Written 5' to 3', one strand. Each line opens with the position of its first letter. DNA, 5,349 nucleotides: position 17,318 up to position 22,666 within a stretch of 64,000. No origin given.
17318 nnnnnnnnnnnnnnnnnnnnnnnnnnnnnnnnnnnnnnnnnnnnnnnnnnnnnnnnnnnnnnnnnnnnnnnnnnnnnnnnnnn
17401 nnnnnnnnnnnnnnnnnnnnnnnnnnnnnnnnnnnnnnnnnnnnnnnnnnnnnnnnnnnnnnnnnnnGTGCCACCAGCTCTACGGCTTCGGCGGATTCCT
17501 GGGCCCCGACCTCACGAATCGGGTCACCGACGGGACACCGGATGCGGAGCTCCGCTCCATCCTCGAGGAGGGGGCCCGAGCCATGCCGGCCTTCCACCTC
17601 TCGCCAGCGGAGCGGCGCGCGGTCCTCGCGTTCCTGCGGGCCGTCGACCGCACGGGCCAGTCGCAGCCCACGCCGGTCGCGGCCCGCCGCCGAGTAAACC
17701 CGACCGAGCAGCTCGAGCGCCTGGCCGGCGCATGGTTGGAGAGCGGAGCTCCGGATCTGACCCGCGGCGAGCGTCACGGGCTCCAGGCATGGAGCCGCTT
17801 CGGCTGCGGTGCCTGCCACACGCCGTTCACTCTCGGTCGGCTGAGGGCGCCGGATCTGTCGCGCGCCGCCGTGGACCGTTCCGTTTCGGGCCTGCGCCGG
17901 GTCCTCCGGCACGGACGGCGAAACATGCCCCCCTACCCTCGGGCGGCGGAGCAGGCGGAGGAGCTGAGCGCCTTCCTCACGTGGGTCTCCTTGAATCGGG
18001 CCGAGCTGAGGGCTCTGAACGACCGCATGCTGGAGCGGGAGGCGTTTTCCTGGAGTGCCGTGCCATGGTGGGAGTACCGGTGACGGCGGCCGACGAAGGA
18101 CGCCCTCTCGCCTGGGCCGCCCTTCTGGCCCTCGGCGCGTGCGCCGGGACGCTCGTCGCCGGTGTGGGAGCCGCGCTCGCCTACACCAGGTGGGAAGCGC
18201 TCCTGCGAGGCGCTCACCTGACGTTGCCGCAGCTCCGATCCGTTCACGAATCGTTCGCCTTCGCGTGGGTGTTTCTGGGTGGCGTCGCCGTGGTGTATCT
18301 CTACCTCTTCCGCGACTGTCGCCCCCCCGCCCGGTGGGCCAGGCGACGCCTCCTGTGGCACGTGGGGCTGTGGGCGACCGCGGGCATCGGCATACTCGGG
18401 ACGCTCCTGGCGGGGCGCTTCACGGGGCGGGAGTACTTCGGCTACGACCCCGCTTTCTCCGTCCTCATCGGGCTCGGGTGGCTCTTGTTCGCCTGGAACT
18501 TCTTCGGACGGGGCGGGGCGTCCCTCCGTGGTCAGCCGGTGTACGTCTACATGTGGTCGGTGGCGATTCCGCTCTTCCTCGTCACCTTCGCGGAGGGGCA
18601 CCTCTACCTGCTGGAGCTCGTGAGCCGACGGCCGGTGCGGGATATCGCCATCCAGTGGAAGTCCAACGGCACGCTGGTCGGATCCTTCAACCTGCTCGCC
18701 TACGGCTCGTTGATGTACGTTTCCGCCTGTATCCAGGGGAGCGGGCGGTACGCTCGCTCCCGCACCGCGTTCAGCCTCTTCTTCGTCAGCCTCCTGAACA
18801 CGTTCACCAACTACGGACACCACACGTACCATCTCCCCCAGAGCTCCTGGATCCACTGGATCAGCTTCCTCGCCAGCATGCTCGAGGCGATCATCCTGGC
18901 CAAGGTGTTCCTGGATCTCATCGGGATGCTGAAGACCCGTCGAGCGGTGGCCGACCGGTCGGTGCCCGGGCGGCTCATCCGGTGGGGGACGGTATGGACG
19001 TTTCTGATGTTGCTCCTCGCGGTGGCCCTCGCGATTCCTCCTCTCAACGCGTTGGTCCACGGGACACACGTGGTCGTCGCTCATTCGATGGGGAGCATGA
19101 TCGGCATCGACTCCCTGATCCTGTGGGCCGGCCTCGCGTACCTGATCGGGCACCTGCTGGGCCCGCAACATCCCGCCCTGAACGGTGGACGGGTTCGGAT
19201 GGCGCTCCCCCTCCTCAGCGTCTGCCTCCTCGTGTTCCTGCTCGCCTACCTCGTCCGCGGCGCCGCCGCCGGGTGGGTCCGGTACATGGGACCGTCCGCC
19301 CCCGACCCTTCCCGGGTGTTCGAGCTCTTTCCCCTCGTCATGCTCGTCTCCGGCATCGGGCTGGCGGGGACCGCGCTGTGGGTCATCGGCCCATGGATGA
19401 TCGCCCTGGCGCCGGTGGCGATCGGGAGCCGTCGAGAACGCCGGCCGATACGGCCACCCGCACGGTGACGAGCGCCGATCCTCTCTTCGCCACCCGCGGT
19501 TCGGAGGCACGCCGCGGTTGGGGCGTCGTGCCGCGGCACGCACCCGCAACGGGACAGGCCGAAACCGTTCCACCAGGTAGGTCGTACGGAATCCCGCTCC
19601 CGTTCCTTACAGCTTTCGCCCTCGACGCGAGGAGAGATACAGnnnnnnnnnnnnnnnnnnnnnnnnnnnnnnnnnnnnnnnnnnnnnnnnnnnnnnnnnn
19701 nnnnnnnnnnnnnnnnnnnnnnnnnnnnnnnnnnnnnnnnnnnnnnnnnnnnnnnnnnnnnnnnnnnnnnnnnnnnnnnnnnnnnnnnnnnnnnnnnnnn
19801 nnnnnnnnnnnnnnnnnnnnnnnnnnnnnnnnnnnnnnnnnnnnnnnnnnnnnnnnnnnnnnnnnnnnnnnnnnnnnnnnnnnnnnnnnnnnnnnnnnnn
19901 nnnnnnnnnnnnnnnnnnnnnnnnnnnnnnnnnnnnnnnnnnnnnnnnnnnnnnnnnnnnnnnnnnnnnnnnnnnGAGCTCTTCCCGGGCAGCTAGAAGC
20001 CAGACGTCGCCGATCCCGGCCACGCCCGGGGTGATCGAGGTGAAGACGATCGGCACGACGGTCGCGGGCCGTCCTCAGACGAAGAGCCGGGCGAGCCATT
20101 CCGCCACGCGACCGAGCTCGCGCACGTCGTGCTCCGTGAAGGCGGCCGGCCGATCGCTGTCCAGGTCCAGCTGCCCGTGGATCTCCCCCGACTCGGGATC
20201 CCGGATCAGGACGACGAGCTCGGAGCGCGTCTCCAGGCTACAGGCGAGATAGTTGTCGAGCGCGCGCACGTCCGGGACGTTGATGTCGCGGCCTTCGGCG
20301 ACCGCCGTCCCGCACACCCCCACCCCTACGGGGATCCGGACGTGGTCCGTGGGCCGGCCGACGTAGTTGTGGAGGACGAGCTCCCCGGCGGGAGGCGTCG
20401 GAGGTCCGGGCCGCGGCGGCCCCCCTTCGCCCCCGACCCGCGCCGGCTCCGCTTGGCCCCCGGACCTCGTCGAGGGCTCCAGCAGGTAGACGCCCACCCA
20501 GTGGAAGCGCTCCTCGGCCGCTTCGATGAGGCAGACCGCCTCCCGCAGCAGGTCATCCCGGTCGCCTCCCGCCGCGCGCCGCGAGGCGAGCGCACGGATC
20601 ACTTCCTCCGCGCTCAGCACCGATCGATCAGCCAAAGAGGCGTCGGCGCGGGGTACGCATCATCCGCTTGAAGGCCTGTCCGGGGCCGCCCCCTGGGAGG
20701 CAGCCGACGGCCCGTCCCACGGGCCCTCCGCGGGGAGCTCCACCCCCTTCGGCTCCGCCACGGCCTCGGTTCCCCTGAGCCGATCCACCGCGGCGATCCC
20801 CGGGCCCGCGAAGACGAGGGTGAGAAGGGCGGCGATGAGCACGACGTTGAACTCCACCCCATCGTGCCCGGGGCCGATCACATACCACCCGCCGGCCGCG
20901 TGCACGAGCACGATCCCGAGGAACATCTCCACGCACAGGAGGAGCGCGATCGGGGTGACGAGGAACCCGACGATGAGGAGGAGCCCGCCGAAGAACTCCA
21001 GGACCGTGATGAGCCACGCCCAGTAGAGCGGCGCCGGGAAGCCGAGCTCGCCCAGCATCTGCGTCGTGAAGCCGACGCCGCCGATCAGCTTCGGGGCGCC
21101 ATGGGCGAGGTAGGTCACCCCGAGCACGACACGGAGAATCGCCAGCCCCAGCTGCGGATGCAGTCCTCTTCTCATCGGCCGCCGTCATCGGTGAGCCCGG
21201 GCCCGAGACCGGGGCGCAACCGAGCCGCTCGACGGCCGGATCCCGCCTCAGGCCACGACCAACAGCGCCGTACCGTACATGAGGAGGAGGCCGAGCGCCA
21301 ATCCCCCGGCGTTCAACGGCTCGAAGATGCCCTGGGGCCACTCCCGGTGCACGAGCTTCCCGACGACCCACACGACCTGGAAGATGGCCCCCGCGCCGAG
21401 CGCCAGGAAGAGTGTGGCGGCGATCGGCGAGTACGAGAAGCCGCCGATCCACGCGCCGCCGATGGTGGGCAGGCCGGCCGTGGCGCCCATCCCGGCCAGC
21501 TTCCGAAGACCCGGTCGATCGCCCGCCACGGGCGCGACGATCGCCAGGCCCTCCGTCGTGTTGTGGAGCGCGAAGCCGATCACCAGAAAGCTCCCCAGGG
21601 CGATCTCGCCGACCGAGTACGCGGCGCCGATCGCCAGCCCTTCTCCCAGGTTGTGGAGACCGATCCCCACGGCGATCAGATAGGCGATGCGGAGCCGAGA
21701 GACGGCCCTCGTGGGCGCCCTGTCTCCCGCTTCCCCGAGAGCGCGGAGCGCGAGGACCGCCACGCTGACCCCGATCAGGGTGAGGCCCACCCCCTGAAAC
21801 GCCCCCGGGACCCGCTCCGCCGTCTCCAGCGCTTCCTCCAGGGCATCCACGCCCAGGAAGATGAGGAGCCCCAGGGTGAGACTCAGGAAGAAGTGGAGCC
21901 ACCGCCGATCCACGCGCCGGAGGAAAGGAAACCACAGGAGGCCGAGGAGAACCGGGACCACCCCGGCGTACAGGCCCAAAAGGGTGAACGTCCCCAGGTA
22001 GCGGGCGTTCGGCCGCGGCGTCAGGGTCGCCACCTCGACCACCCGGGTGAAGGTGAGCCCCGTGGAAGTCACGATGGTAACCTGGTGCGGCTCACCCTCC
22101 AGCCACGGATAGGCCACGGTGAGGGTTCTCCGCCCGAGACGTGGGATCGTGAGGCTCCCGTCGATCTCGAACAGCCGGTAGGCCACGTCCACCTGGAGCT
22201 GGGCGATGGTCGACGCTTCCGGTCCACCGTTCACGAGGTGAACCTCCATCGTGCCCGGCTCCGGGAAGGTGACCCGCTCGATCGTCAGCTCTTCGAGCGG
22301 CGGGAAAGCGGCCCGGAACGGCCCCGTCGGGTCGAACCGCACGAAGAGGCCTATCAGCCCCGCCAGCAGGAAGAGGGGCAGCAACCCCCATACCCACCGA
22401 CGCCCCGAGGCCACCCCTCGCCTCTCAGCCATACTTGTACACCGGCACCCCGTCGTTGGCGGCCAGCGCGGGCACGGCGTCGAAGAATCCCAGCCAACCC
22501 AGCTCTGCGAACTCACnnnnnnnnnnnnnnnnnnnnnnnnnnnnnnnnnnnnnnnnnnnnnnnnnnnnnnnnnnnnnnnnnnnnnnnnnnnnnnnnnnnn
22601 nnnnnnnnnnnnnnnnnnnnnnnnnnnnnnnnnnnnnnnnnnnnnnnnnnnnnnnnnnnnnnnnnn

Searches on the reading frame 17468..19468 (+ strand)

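Call 8: search_protein_families(library=pfam, proteins=[window:17468-19468:+], max_evalue=0.01)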
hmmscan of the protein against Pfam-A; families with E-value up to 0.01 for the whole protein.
window:17468-19468:+ (666 aa): 1 family
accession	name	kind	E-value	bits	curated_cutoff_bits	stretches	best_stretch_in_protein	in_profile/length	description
PF00115.25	COX1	-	1.1e-16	61.2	34.8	1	220-627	9-432/436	Cytochrome C and Quinol oxidase polypeptide I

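Call 10: search_protein_families(library=ncbifam, proteins=[window:17468-19468:+], max_evalue=0.01)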
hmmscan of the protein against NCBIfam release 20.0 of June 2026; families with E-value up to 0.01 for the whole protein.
window:17468-19468:+ (666 aa): 1 family
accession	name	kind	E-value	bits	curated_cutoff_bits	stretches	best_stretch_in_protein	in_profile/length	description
TIGR00780.1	ccoN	equivalog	0.0001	21.3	583.15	1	250-602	47-406/474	cytochrome-c oxidase, cbb3-type subunit I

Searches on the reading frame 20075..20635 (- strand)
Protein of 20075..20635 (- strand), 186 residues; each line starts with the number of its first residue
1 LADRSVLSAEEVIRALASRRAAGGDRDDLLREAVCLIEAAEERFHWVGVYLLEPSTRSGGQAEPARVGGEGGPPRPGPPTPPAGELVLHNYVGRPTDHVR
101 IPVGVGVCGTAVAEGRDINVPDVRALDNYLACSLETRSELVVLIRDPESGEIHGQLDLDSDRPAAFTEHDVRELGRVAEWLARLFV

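Call 8: search_protein_families(library=pfam, proteins=[window:20075-20635:-], max_evalue=0.01)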
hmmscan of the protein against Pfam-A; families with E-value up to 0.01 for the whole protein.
window:20075-20635:- (186 aa): 2 families
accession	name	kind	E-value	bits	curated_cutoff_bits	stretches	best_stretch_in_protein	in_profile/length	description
PF01590.32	GAF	-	6.2e-09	36.9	22.4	1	96-182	44-130/133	GAF domain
PF13185.12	GAF_2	-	5.8e-07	30.2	28.6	1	92-179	41-129/136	GAF domain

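Call 10: search_protein_families(library=ncbifam, proteins=[window:20075-20635:-], max_evalue=0.01)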
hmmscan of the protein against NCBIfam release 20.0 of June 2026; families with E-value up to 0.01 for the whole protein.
window:20075-20635:- (186 aa): 0 families

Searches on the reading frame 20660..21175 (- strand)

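Call 10: search_protein_families(library=ncbifam, proteins=[window:20660-21175:-], max_evalue=0.01)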
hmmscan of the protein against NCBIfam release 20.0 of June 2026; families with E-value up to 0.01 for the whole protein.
window:20660-21175:- (171 aa): 1 family
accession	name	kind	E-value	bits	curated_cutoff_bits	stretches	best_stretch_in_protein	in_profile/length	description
NF050144.1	matur_HvfX_fam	equivalog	1.2e-12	48.3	80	1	10-102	3-98/165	HvfX family Cu-binding RiPP maturation protein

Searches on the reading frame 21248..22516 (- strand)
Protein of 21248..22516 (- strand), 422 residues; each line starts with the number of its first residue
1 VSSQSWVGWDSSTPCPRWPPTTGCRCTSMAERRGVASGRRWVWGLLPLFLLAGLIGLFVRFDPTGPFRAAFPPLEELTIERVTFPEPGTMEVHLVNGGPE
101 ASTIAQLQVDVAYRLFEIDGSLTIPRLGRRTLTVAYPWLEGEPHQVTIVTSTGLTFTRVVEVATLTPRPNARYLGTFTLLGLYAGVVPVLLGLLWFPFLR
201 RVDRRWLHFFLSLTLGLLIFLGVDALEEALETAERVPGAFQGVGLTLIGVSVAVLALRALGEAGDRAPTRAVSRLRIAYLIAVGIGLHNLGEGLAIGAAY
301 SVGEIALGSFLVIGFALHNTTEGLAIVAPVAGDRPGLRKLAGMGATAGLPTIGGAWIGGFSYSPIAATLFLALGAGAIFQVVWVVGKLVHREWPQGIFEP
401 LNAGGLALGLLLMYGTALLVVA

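Call 10: search_protein_families(library=ncbifam, proteins=[window:21248-22516:-], max_evalue=0.01)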
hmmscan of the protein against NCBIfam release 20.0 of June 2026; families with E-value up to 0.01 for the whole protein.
window:21248-22516:- (422 aa): 1 family
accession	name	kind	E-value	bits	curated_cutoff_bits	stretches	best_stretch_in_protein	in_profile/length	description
NF003243.0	PRK04201.1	equivalog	1.9e-10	40.4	252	1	179-377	10-221/266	zinc transporter ZupT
